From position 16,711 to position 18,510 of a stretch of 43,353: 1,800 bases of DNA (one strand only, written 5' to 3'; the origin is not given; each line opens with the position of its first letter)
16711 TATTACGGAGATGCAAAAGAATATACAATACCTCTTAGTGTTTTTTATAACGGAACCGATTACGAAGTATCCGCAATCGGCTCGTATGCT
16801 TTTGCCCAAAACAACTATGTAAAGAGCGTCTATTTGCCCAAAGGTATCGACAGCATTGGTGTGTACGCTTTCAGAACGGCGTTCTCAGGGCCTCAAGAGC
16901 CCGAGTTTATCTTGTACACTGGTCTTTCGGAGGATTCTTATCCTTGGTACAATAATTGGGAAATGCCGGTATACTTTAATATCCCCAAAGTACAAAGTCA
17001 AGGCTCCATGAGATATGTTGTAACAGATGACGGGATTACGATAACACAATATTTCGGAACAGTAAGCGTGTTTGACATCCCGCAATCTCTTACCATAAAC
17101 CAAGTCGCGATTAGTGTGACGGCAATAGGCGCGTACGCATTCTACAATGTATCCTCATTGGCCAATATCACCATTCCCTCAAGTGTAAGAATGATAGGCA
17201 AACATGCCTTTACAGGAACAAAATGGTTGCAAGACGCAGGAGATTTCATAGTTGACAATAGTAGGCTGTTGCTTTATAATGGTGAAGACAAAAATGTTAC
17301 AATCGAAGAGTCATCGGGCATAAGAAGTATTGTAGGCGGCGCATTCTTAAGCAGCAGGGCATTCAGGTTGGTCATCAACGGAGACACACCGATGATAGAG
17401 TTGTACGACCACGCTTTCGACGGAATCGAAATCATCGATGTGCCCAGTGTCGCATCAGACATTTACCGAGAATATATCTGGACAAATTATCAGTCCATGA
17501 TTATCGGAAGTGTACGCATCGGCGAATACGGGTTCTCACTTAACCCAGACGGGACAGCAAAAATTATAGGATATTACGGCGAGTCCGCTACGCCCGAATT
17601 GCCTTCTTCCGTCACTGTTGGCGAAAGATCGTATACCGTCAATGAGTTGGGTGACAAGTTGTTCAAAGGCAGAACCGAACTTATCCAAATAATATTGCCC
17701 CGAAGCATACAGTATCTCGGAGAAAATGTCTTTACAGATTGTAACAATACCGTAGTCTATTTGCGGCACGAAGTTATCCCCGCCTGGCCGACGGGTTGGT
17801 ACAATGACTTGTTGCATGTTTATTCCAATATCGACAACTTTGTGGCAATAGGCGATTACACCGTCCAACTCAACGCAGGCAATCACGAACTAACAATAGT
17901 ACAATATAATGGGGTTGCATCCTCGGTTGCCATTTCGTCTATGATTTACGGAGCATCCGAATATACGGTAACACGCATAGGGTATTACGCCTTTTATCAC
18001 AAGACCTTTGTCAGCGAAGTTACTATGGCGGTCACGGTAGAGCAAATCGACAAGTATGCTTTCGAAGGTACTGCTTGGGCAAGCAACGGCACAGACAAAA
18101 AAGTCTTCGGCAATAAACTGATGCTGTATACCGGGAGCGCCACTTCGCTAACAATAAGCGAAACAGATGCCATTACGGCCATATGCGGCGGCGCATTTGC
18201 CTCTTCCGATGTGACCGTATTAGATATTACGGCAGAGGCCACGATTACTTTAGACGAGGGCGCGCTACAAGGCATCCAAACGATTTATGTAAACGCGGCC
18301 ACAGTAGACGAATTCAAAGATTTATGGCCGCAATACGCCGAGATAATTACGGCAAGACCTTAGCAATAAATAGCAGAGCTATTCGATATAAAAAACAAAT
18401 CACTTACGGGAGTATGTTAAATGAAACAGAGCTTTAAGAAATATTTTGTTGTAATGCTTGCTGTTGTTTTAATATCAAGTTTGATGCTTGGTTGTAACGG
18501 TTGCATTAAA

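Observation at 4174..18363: Giant 4,729-codon gene for a lipobox-anchored Flg_new + BspA-LRR surface protein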

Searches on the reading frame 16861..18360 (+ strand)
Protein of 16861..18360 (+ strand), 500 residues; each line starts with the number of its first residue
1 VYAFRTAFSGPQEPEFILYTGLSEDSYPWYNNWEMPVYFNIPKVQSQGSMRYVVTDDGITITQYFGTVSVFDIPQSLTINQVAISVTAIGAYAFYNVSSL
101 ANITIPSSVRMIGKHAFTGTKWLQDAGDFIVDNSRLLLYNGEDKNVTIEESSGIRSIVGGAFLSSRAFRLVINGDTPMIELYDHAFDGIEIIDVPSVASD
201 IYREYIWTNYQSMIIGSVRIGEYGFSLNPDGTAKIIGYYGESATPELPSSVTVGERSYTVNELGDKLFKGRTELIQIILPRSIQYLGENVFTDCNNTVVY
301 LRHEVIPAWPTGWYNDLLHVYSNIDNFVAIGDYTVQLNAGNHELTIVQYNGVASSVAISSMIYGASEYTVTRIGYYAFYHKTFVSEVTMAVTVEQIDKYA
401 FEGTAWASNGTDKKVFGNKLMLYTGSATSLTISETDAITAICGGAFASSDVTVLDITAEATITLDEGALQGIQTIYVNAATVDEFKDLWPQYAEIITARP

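Call 19: find_homologous_proteins(query=window:16861-18360:+, max_evalue=0.00001)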
Query window:16861-18360:+ (500 aa): 129 proteins with E <= 0.00001 among 8000 candidates; the best 120 are listed.
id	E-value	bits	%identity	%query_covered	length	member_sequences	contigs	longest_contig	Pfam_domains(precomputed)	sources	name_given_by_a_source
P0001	1.9e-34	137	24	64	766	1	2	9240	PF13306.13,PF12799.14,PF13855.13,PF23952.2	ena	-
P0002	7.2e-33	132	26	65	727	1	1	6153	PF13306.13,PF13855.13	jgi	jgi:hypothetical protein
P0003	3.4e-29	120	27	49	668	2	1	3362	PF13306.13,PF13855.13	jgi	jgi:hypothetical protein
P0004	1.0e-28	119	26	75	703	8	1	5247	PF13306.13,PF13855.13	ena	-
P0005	6.0e-28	116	28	68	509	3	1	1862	PF13306.13,PF13855.13,PF23952.2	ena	-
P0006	1.8e-26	111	25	69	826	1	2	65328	PF13306.13,PF13855.13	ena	-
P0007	4.2e-26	110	22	63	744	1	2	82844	PF13306.13,PF13855.13,PF07554.20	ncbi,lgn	-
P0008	5.9e-22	96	25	87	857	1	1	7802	PF13306.13,PF13855.13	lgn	-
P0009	8.2e-21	92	24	65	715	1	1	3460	PF13306.13,PF13855.13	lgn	-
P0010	1.6e-20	92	24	70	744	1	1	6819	PF13306.13,PF13855.13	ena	-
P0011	2.2e-20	91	25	31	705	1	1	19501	PF13306.13,PF13855.13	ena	-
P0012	2.5e-20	91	28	44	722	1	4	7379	PF19190.7,PF13306.13,PF13004.14,PF13855.13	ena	-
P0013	5.2e-20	90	34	17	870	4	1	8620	PF13306.13,PF13855.13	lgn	-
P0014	1.7e-19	88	24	72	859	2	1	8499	PF13306.13,PF13855.13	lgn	-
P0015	1.8e-19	88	26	85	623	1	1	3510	PF13306.13,PF00404.25,PF13855.13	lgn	-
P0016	2.4e-19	88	24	87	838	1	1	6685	PF13306.13,PF13855.13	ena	-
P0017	4.0e-19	87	23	70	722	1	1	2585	PF13306.13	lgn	-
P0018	2.0e-18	85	27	45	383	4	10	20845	PF13306.13,PF13855.13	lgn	-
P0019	2.3e-18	84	25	49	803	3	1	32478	PF13306.13,PF13855.13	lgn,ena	-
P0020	3.0e-18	84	25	74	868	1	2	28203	PF13306.13,PF13855.13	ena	-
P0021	3.7e-18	84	29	42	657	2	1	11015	PF13306.13,PF13855.13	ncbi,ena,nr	ncbi:MAG: leucine-rich repeat protein [Oscillospiraceae bacterium]|nr:leucine-rich repeat protein [O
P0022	4.0e-18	84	25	45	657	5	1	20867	PF13306.13,PF13855.13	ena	-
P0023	4.8e-18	83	23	69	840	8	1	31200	PF13306.13,PF26182.1,PF00404.25,PF22359.3,PF02368.25,PF13855.13,PF26918.1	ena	-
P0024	5.0e-18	83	23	70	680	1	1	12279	PF13306.13,PF00404.25,PF13855.13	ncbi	-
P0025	1.1e-17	82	24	48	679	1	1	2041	PF13306.13,PF13855.13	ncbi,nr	ncbi:MAG: hypothetical protein EBY83_04805, partial [Verrucomicrobia bacterium]|nr:hypothetical prot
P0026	1.5e-17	82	36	13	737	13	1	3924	PF13306.13,PF26182.1,PF00404.25,PF22359.3,PF02368.25,PF13855.13,PF26918.1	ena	-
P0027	1.4e-16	79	25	63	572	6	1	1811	PF13306.13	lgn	-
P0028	2.0e-16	78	22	65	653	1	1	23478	PF13306.13,PF12799.14,PF13855.13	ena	-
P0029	2.7e-16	78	28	46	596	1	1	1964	PF13306.13,PF13855.13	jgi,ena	-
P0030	3.4e-16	77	34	19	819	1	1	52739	PF13306.13,PF13855.13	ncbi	-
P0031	4.0e-16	77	23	75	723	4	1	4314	PF13306.13,PF07538.17,PF13855.13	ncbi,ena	-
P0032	8.1e-16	76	22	78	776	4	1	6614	PF09479.17,PF13306.13,PF13855.13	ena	-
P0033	1.1e-15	76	25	64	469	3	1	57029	PF13306.13,PF00404.25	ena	-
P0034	2.5e-15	74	31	19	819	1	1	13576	PF13306.13,PF13855.13,PF00041.28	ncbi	-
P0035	3.3e-15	74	23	69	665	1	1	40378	PF13306.13,PF13855.13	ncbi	-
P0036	4.4e-15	74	24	79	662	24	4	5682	PF13306.13,PF13855.13,PF23952.2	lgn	-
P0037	6.8e-15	73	27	46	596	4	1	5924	PF13306.13,PF05725.19,PF13855.13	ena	-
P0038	6.9e-15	73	26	60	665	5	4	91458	PF13306.13,PF13855.13,PF23952.2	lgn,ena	-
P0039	8.3e-15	73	22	80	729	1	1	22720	PF13306.13,PF18998.7,PF13855.13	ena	-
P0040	1.5e-14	72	45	10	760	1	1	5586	PF13306.13,PF13855.13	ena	-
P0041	2.5e-14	71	36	18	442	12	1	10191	PF13306.13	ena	-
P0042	4.6e-14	70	24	66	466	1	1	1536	PF13306.13,PF13855.13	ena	-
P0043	6.6e-14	70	27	55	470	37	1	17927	PF13306.13,PF18962.8,PF13855.13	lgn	-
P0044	7.2e-14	70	24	68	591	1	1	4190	PF13306.13,PF13855.13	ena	-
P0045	7.7e-14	69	25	64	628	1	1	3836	PF07679.23,PF13895.13,PF13306.13,PF13927.13,PF13855.13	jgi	jgi:hypothetical protein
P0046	9.6e-14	69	26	55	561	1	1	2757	PF13306.13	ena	-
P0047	1.3e-13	69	27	63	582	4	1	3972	PF13306.13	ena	-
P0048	2.4e-13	68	21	64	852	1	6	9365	PF13306.13,PF13855.13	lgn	-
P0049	3.5e-13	67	27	47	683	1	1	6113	PF13306.13,PF26182.1,PF21461.4,PF22359.3,PF02368.25,PF13855.13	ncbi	-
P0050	4.5e-13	67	25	45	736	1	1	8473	PF13306.13,PF13855.13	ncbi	-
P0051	7.9e-13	66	42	12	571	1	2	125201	PF13306.13,PF05725.19,PF13855.13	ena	-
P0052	8.0e-13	66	21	84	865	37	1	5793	PF13306.13,PF05725.19,PF13855.13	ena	-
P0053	8.0e-13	66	24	66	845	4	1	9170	PF13306.13,PF00404.25,PF02368.25,PF13855.13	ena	-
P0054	1.4e-12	65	24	79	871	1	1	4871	PF13306.13,PF13855.13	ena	-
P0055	1.7e-12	65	24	63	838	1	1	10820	PF13306.13,PF13855.13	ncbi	-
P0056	2.4e-12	65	25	50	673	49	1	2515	PF09479.17,PF13306.13,PF13855.13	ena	-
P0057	3.3e-12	64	23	63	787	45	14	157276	PF13306.13,PF13855.13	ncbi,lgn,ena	-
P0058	3.3e-12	64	26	53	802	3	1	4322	PF13306.13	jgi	jgi:hypothetical protein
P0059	4.5e-12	64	42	15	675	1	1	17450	PF13306.13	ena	-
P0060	4.6e-12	64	30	34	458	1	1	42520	PF13306.13,PF13855.13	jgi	jgi:hypothetical protein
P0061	5.3e-12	63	22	41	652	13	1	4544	PF13306.13,PF00404.25,PF13855.13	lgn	-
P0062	1.5e-11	62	24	62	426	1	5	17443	PF13306.13,PF13855.13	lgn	-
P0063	1.8e-11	62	23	71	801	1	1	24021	PF13306.13,PF13855.13,PF23952.2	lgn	-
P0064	2.0e-11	61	25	60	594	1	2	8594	PF13306.13,PF13855.13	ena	-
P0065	2.5e-11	61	25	50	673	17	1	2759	PF09479.17,PF13306.13,PF13855.13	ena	-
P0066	2.6e-11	61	22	54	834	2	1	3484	PF13306.13,PF13855.13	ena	-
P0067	2.7e-11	61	33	14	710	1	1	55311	PF09479.17,PF13306.13,PF13855.13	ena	-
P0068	2.9e-11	61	30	32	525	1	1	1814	PF09479.17,PF13306.13,PF13855.13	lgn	-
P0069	3.0e-11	61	25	42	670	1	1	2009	PF13306.13,PF13855.13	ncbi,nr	ncbi:MAG: fibronectin type III domain-containing protein, partial [Verrucomicrobia bacterium]|nr:fib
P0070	3.9e-11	61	28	49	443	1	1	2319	PF13306.13,PF12799.14,PF13855.13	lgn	-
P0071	4.2e-11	60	21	70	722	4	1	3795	PF13306.13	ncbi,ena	-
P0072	6.5e-11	60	34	14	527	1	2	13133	PF13306.13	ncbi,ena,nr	ncbi:MAG: leucine-rich repeat protein [Clostridia bacterium]|nr:leucine-rich repeat protein [Clostri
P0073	8.3e-11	59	28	44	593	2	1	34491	PF13306.13,PF04122.18,PF13855.13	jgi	jgi:putative cell wall-binding protein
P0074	8.9e-11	59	29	18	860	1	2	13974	PF09479.17,PF13306.13,PF13855.13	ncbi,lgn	-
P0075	1.2e-10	59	36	13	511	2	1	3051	PF13306.13,PF00404.25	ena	-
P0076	1.4e-10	59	33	15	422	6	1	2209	PF13306.13,PF13855.13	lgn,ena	-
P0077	3.4e-10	57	39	14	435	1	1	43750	PF13306.13,PF13855.13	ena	-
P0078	5.5e-10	57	22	65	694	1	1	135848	PF13306.13,PF13855.13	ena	-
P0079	6.1e-10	57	28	33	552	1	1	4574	PF09479.17,PF13306.13,PF07705.18,PF13855.13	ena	-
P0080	9.3e-10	56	25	24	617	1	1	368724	PF13306.13,PF12799.14,PF13855.13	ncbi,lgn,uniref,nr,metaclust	ncbi:leucine-rich repeat domain-containing protein [Butyrivibrio sp. LC3010]|uniref:leucine-rich rep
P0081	1.1e-9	56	26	48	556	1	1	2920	PF13306.13,PF13855.13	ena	-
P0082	2.2e-9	55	27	22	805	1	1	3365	PF19190.7,PF13306.13,PF13004.14,PF13855.13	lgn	-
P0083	2.6e-9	55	24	65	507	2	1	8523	PF13306.13,PF00404.25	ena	-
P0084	3.6e-9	54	24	42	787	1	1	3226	PF13306.13,PF12799.14,PF13855.13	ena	-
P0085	3.9e-9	54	25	51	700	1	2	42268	PF09479.17,PF13306.13,PF13855.13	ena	-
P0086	5.7e-9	53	51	11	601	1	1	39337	PF00240.30,PF13306.13,PF13855.13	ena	-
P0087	8.1e-9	53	24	53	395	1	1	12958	PF13306.13,PF05725.19,PF13855.13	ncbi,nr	ncbi:MAG: leucine-rich repeat domain-containing protein [Eubacteriales bacterium]|nr:leucine-rich re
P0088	8.2e-9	53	56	8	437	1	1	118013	PF13306.13,PF13855.13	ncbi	ncbi:MAG: leucine-rich repeat protein [Verrucomicrobiota bacterium]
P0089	8.9e-9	53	27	45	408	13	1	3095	PF13306.13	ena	-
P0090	1.0e-8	53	26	35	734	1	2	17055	PF09479.17,PF13306.13,PF18998.7,PF13855.13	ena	-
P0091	1.1e-8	52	28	42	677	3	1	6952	PF13306.13,PF13855.13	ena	-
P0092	1.9e-8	52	41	12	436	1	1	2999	PF13306.13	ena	-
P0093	2.3e-8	51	25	48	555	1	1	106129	PF13306.13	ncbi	-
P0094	3.6e-8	51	21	68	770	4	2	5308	PF13306.13,PF13855.13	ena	-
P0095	4.5e-8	50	39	14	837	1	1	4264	PF13306.13,PF13855.13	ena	-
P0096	4.6e-8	50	27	23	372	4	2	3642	PF13306.13,PF13855.13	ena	-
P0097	5.2e-8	50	23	51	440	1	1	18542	PF13306.13,PF13855.13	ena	-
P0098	7.8e-8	50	26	31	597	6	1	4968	PF13306.13,PF13855.13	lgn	-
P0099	1.2e-7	49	38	10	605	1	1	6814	PF13306.13,PF05725.19,PF13855.13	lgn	-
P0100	2.0e-7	48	26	44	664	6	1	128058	PF13306.13,PF13855.13,PF14903.12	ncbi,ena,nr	ncbi:MAG: leucine-rich repeat protein [Alistipes sp.]|nr:leucine-rich repeat protein [Alistipes sp.]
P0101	2.3e-7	48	24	78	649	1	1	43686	PF13306.13,PF00404.25,PF13855.13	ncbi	-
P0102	2.7e-7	48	26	45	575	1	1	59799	PF13306.13,PF07523.19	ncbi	-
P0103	2.9e-7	48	64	7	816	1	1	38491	PF13306.13,PF25833.1,PF21910.3,PF13855.13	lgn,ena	-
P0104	3.9e-7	47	22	42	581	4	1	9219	PF13306.13,PF13855.13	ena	-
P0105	5.0e-7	47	31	30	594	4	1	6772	PF13306.13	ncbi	-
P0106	5.8e-7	47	27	31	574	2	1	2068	PF13306.13,PF00404.25,PF02368.25,PF13855.13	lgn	-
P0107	6.0e-7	47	27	34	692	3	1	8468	PF13306.13,PF12799.14,PF13855.13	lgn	-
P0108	9.9e-7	46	35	23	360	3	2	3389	PF13306.13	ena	-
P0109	1.0e-6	46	22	72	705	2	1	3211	PF09479.17,PF13306.13,PF13855.13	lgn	-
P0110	1.1e-6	46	39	11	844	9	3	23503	PF13306.13,PF00404.25,PF13855.13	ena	-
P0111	1.1e-6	46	31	30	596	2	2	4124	PF13306.13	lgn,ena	-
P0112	1.2e-6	46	25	75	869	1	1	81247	PF13306.13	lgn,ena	-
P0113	1.3e-6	46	23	48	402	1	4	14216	PF13306.13,PF13855.13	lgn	-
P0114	2.2e-6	45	25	66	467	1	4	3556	PF13306.13,PF13855.13,PF23952.2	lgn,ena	-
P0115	2.2e-6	45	33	9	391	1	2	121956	PF13306.13,PF13855.13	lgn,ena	-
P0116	2.7e-6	45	43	10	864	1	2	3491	PF13306.13,PF00404.25,PF00963.25,PF13855.13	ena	-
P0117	2.9e-6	44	45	6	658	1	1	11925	PF13306.13,PF13855.13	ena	-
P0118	3.0e-6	44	26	54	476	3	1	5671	PF13306.13,PF00404.25,PF13855.13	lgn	-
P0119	3.4e-6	44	21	48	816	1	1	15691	PF13306.13,PF03724.23,PF13855.13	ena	-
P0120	4.0e-6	44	25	58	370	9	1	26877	PF13306.13,PF13855.13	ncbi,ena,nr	ncbi:MAG: leucine-rich repeat domain-containing protein [Lentisphaeria bacterium]|nr:leucine-rich re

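Call 53: predict_structure(alignment_id=A1)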
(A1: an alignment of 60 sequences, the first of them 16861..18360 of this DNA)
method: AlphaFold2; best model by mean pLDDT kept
length: 500 residues; sequences in the alignment: 60
mean_pLDDT: 68.9   pTM: 0.55
mean pLDDT of the five models: 68.9, 66.9, 65.9, 65.0, 64.6
residues with pLDDT >= 90: 104; 70-90: 169; 50-70: 94; < 50: 133
segments of 3 or more residues with pLDDT < 50: 1-5, 13-28, 30-35, 124-143, 236-245, 252-259, 303-327, 338-353, 360-365, 410-424
pLDDT, mean of each block of 10 residues (from residue 1): 49 45 44 48 60 88 88 90 93 91 90 92 46 29 62 84 80 73 86 70 71 68 62 45 47 46 82 79 80 78 41 34 48 53 36 50 54 88 76 92 77 39 59 90 90 87 91 92 91 91
secondary structure, 60 per line:
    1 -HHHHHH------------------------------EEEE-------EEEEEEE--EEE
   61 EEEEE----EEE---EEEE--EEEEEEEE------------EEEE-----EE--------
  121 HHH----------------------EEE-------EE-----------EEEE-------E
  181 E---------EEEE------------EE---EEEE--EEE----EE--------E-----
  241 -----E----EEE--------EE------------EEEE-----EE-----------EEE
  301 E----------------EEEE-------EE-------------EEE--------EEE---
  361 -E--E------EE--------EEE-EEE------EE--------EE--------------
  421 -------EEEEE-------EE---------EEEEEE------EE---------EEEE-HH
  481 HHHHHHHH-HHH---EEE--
elements in order: H2-7 E38-41 E49-55 E58-65 E70-72 E76-79 E82-89 E102-105 E146-148 E169-172 E191-194 E212-215 E218-220 E251-253 E276-279 E298-301 E318-321 E344-346 E355-357 E382-384 E386-388 E428-432 E451-456 E474-477 H479-488 E496-498

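Call 57: fold_search(model_id=the predicted structure, library=pdb)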
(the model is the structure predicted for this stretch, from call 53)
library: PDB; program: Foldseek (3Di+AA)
matches with E <= 10: 85; with E <= 0.001: 9
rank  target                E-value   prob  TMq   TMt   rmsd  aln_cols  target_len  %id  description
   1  4fd0                  1.2e-07  1.00  0.20  0.25  13.3       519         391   10  Crystal structure of a putative cell surface protein (BACCAC_03700) from Bacteroides caccae ATCC 43185 at 2.07 A resolut (released 2012-07-25)
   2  4fs7                  4.6e-07  1.00  0.41  0.51   9.2       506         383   15  Crystal structure of a leucine-rich repeat protein (BACOVA_04585) from Bacteroides ovatus ATCC 8483 at 1.19 A resolution (released 2012-09-19)
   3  4fdw                  1.4e-06  1.00  0.29  0.35  11.8       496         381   11  Crystal structure of a putative cell surface protein (BACOVA_01565) from Bacteroides ovatus ATCC 8483 at 2.05 A resoluti (released 2012-07-25)
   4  4gt6                  6.5e-06  1.00  0.25  0.30  12.4       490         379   16  Crystal structure of a leucine rich cell surface protein (FAEPRAA2165_01021) from Faecalibacterium prausnitzii A2-165 at (released 2012-09-26)
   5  6mlx_B                1.5e-05  1.00  0.24  0.50   7.9       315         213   18  Crystal structure of T. pallidum Leucine Rich Repeat protein (TpLRR) (released 2019-07-17)
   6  6mlx_C                7.7e-05  1.00  0.25  0.55   8.5       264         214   20  Crystal structure of T. pallidum Leucine Rich Repeat protein (TpLRR) (released 2019-07-17)
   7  4cp6                  1.1e-04  1.00  0.31  0.35  12.3       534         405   12  The Crystal structure of Pneumococcal vaccine antigen PcpA (released 2015-02-25)
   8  4h09_D                6.4e-04  1.00  0.26  0.31  13.5       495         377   15  Crystal structure of a leucine-rich repeat protein (EUBVEN_01088) from Eubacterium ventriosum ATCC 27560 at 2.50 A res (released 2012-10-10)
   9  6mlx_A                6.7e-04  1.00  0.24  0.51   8.1       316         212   18  Crystal structure of T. pallidum Leucine Rich Repeat protein (TpLRR) (released 2019-07-17)
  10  4h09_B                1.3e-02  0.95  0.25  0.31  14.1       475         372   17  Crystal structure of a leucine-rich repeat protein (EUBVEN_01088) from Eubacterium ventriosum ATCC 27560 at 2.50 A res (released 2012-10-10)
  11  4h09_C                1.4e-02  0.97  0.26  0.32  14.1       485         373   14  Crystal structure of a leucine-rich repeat protein (EUBVEN_01088) from Eubacterium ventriosum ATCC 27560 at 2.50 A res (released 2012-10-10)
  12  4h09_A                1.5e-02  0.98  0.28  0.34  12.6       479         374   12  Crystal structure of a leucine-rich repeat protein (EUBVEN_01088) from Eubacterium ventriosum ATCC 27560 at 2.50 A res (released 2012-10-10)
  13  4oju_A                1.6e-02  1.00  0.20  0.60   4.4       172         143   19  Crystal structure of a leucine-rich repeat protein (BACCAP_00569) from Bacteroides capillosus ATCC 29799 at 2.00 A res (released 2014-06-18)
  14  4oju_B                2.0e-02  1.00  0.19  0.59   4.8       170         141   19  Crystal structure of a leucine-rich repeat protein (BACCAP_00569) from Bacteroides capillosus ATCC 29799 at 2.00 A res (released 2014-06-18)
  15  4h09_E                2.0e-02  0.89  0.25  0.30  14.3       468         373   15  Crystal structure of a leucine-rich repeat protein (EUBVEN_01088) from Eubacterium ventriosum ATCC 27560 at 2.50 A res (released 2012-10-10)
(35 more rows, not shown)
